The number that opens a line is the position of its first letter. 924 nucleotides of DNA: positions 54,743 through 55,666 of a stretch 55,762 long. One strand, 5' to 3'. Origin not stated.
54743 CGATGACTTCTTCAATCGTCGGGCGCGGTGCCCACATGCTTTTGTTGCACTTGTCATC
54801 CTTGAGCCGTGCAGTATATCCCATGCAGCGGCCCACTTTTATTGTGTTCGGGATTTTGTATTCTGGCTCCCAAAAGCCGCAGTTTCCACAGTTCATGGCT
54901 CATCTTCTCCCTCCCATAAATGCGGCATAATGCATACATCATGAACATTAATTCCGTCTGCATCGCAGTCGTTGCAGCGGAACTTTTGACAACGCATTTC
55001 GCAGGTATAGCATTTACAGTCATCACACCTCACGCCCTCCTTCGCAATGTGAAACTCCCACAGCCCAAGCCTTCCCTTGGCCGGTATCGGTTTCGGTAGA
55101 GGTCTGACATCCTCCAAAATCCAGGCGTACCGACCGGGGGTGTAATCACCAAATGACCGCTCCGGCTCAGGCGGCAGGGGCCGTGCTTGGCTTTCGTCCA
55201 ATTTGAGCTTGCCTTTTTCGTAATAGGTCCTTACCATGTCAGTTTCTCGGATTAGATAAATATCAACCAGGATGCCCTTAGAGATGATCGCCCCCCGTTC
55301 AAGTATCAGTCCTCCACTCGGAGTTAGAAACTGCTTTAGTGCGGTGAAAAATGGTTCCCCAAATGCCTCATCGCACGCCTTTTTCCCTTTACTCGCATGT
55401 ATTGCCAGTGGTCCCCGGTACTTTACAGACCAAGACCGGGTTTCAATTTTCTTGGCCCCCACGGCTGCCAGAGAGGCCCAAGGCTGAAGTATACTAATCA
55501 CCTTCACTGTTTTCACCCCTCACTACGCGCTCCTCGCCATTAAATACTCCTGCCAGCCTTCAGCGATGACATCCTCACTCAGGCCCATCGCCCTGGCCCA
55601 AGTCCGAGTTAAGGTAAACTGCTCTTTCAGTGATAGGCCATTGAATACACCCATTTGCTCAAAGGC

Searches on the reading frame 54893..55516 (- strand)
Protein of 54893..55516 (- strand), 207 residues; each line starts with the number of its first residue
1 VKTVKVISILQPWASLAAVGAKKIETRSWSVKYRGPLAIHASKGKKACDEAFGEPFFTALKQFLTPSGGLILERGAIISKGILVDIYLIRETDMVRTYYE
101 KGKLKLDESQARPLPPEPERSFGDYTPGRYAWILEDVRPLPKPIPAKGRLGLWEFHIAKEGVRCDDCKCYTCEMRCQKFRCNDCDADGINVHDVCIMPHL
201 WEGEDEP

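Call 95: search_protein_families(library=phrogs, proteins=[window:54893-55516:-], max_evalue=0.0001)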
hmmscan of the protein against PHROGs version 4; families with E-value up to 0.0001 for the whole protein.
window:54893-55516:- (207 aa): 1 family
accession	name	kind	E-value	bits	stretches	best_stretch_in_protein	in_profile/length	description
phrog_3193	-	unknown function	1.2e-35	124.3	1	2-159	83-210/269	-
